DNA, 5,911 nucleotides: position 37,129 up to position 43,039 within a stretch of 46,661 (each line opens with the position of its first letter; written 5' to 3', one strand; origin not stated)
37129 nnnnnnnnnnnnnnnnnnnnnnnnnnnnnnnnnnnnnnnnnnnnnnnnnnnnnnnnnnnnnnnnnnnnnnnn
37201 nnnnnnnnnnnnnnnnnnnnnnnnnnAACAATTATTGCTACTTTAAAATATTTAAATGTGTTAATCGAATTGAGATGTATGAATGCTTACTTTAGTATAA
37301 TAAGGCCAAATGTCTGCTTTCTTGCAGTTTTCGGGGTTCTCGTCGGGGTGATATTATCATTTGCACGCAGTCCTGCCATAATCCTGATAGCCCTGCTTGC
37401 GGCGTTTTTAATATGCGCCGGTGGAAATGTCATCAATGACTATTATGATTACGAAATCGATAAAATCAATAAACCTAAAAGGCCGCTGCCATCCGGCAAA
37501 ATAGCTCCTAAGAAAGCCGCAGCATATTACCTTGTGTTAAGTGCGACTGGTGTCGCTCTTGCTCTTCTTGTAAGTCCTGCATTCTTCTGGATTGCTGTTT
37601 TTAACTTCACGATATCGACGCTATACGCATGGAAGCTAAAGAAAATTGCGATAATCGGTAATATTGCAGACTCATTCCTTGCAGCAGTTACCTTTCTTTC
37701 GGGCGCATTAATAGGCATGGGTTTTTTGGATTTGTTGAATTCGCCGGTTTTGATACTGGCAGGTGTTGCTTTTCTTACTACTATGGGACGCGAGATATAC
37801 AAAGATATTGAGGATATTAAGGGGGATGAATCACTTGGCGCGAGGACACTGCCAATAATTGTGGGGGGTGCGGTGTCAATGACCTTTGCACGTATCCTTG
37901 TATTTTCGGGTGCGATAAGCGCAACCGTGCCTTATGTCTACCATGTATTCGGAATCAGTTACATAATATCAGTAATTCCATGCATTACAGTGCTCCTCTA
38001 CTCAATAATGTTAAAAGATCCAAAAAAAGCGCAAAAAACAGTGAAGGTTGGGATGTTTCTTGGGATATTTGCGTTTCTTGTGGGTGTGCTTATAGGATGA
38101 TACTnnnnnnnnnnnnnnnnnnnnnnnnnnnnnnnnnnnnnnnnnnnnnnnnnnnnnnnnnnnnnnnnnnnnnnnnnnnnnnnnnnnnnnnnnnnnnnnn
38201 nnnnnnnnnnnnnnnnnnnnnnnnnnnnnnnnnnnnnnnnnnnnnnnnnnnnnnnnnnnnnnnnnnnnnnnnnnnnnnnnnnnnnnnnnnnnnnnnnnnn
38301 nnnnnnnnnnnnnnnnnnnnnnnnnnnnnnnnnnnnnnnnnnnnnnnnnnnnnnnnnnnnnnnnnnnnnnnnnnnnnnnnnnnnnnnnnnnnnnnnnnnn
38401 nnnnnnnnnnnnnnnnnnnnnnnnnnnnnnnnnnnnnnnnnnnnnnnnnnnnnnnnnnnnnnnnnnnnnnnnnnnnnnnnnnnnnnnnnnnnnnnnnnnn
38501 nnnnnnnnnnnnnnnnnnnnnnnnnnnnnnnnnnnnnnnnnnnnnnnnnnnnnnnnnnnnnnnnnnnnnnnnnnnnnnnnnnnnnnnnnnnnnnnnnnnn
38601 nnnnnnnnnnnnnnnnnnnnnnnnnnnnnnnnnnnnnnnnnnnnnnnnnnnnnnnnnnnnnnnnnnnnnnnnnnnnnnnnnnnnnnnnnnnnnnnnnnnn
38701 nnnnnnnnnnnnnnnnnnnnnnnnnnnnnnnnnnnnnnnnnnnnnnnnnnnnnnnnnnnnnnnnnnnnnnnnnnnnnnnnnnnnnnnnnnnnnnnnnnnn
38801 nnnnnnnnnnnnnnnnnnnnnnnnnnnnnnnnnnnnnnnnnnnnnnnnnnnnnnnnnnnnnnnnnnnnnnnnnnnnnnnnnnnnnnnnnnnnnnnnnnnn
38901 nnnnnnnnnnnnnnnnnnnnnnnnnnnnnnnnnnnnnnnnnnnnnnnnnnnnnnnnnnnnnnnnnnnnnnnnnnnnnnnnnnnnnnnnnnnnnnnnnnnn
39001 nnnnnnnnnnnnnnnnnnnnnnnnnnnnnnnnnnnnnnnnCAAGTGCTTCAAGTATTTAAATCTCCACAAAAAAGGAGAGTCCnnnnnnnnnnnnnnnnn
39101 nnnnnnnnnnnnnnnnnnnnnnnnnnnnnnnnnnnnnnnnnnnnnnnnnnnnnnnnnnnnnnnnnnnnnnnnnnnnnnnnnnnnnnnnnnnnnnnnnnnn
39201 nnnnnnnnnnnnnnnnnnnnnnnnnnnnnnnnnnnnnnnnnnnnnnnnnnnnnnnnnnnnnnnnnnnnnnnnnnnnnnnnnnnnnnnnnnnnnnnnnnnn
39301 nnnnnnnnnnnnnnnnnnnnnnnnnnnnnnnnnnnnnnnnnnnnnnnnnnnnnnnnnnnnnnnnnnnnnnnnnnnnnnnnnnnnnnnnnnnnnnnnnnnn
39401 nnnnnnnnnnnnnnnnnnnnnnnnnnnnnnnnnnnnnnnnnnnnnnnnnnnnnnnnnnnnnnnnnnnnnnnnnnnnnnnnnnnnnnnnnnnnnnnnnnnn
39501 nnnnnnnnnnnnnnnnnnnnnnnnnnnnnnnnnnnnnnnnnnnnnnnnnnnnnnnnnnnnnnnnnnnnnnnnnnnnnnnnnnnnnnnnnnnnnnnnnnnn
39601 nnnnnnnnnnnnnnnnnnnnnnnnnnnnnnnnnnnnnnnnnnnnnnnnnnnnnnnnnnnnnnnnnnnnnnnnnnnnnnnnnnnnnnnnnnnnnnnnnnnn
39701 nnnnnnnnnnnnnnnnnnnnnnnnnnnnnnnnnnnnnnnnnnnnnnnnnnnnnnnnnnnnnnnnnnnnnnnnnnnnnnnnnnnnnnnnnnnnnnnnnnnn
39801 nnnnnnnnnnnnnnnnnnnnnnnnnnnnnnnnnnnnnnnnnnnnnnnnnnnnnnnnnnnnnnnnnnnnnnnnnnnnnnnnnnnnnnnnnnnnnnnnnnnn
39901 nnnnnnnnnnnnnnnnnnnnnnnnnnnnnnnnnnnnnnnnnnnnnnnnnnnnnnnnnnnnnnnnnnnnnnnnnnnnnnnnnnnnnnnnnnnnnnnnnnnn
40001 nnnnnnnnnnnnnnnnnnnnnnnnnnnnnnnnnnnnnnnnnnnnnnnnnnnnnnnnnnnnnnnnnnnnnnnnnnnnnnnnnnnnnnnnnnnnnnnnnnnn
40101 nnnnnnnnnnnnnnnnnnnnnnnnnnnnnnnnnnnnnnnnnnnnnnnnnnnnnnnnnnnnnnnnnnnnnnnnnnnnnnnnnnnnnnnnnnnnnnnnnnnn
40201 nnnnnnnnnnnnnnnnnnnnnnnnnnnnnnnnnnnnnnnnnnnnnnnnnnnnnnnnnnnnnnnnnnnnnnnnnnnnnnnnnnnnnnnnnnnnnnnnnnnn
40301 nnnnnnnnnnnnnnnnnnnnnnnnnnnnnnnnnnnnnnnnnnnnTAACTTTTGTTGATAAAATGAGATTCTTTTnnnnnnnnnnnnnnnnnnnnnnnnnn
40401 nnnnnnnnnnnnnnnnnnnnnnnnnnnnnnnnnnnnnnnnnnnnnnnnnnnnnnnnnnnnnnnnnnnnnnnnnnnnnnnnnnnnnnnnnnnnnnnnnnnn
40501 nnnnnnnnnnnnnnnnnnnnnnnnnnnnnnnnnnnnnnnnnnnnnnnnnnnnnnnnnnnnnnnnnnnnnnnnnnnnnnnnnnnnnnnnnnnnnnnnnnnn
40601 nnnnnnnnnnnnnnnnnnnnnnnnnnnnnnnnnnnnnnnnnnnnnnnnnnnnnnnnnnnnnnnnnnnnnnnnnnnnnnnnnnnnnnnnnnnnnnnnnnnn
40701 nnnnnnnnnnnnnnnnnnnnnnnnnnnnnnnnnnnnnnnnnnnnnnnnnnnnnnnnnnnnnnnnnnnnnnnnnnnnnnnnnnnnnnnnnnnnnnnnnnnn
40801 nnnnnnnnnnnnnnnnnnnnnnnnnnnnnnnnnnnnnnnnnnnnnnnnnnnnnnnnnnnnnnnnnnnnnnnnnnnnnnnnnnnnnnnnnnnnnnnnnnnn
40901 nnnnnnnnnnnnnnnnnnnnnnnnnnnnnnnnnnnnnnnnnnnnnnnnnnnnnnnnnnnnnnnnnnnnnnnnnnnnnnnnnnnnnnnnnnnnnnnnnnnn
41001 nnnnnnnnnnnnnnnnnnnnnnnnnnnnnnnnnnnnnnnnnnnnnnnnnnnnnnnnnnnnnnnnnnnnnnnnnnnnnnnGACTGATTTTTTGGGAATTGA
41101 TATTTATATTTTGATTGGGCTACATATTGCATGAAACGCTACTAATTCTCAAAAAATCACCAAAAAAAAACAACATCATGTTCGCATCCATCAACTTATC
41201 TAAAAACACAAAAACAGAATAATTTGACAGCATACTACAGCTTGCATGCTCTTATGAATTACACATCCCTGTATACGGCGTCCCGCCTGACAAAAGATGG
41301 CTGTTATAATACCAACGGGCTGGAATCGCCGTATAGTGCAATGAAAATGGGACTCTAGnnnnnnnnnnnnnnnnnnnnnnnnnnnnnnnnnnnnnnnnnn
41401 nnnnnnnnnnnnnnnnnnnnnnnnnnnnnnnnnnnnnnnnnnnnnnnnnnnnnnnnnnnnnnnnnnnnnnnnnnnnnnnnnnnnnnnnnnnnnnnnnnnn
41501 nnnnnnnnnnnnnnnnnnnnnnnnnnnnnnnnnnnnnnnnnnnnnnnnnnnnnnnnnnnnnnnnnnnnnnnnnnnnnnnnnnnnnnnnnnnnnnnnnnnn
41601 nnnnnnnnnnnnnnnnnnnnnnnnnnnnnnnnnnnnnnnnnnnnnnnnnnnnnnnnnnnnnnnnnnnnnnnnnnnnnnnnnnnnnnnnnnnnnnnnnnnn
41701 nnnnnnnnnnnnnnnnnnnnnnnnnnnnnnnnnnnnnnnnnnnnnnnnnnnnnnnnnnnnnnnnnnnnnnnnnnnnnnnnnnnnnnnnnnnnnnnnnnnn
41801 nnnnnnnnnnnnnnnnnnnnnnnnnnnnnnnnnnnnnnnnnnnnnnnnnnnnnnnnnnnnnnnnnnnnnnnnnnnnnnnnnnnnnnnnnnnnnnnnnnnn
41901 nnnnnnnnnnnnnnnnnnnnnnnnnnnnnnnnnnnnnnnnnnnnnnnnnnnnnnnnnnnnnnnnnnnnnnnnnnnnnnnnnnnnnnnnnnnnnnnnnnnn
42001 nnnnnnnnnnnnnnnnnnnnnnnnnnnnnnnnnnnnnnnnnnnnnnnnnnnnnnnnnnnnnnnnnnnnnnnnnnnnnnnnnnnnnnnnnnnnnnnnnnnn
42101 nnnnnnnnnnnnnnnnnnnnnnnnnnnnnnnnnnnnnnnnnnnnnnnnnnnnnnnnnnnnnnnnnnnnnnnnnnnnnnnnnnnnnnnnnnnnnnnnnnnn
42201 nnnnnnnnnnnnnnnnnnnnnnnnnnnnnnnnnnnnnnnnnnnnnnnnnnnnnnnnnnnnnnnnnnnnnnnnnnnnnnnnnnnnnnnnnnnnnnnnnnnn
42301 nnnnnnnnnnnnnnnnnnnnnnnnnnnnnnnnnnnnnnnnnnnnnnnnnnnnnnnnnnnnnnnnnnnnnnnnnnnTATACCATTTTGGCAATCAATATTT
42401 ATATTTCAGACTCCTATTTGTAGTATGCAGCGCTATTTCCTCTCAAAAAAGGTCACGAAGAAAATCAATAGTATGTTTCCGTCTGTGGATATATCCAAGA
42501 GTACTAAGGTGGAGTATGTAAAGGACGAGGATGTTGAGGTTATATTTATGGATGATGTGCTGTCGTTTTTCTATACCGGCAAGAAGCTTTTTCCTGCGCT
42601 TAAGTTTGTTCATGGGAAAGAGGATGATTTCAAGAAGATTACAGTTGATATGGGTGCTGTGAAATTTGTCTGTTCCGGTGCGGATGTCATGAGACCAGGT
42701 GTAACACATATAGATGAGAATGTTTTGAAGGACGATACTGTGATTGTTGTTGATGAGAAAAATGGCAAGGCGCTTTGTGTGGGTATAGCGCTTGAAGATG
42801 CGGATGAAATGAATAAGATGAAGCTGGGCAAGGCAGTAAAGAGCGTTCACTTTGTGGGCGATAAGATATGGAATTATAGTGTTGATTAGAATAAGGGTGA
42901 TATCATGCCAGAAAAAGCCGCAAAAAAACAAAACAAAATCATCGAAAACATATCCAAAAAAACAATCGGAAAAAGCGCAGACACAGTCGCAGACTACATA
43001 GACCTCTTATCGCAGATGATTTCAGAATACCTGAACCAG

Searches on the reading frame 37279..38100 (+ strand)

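Call 3: search_protein_families(library=pfam, proteins=[window:37279-38100:+], max_evalue=0.01)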
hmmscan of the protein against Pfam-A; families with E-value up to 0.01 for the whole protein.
window:37279-38100:+ (273 aa): 1 family
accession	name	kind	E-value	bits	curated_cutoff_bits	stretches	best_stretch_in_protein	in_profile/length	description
PF01040.23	UbiA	-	1.3e-42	146.3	34.2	1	17-261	2-247/250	UbiA prenyltransferase family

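Call 4: search_protein_families(library=ncbifam, proteins=[window:37279-38100:+], max_evalue=0.01)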
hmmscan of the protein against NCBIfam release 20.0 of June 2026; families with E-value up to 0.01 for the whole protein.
window:37279-38100:+ (273 aa): 31 families (the best 25 are shown)
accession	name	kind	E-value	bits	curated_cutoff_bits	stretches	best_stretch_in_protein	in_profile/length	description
NF009521.0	PRK12882.1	equivalog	5.6e-69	232.5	296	1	1-272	5-279/280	geranylgeranylglycerol-phosphate geranylgeranyltransferase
NF009523.0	PRK12884.1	equivalog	4.8e-66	222.8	269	1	1-270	4-277/279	prenyltransferase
NF009522.0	PRK12883.1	equivalog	1.4e-54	185.5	353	1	2-272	4-276/279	geranylgeranylglycerol-phosphate geranylgeranyltransferase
NF009513.0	PRK12872.1-3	equivalog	7.5e-32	111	288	1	34-257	55-275/293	prenyltransferase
NF005742.0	PRK07566.1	equivalog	3.7e-28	98.5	313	1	5-254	32-290/315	chlorophyll synthase ChlG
NF009512.0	PRK12872.1-1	equivalog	1.6e-24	87.1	278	1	33-264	39-293/303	geranylgeranylglycerol-phosphate geranylgeranyltransferase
TIGR01476.1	chlor_syn_BchG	subfamily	3.5e-22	79.2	212.3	1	8-229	16-237/283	(bacterio)chlorophyll synthase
NF035940.1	prenyl_rel_EboC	equivalog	5.9e-18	65.3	250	1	3-259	1-252/292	UbiA-like protein EboC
NF009058.0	PRK12392.1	subfamily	1.6e-17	63.6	494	1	4-256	17-284/333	bacteriochlorophyll c synthase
TIGR02056.1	ChlG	equivalog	2.6e-17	63.4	436.45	1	35-253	56-283/306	chlorophyll synthase ChlG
TIGR01473.1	cyoE_ctaB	equivalog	8.5e-17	61.8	210.3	1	3-126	2-132/281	heme o synthase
NF009525.0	PRK12887.1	equivalog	9.2e-15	54.8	226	1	17-241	33-272/310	homogentisate phytyltransferase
TIGR01475.1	ubiA_other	subfamily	1.9e-14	53.8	180.8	1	14-271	15-277/282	UbiA-like polyprenyltransferase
NF045897.1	SCO3242_trans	equivalog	1.2e-13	51.3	260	1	20-98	18-96/287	SCO3242 family prenyltransferase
TIGR01474.1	ubiA_proteo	equivalog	4.7e-12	46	275.45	1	18-263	25-271/282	4-hydroxybenzoate octaprenyltransferase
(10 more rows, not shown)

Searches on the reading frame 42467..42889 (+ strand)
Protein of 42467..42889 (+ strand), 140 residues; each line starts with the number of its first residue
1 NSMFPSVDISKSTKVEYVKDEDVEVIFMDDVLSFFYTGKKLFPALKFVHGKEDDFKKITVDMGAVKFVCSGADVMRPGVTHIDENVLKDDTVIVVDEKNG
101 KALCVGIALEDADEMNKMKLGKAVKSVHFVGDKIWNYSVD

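Call 3: search_protein_families(library=pfam, proteins=[window:42467-42889:+], max_evalue=0.01)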
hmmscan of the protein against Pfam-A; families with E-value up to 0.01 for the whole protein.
window:42467-42889:+ (140 aa): 3 families
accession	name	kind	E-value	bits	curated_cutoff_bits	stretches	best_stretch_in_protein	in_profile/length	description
PF01472.26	PUA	-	4.1e-22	78.3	24.8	1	56-129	1-73/74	PUA domain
PF09183.16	DUF1947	-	0.00051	20.6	22.5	1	6-48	23-62/65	Domain of unknown function (DUF1947)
PF03657.19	UPF0113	-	0.0039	17.9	23.8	1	60-110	4-53/73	UPF0113 PUA domain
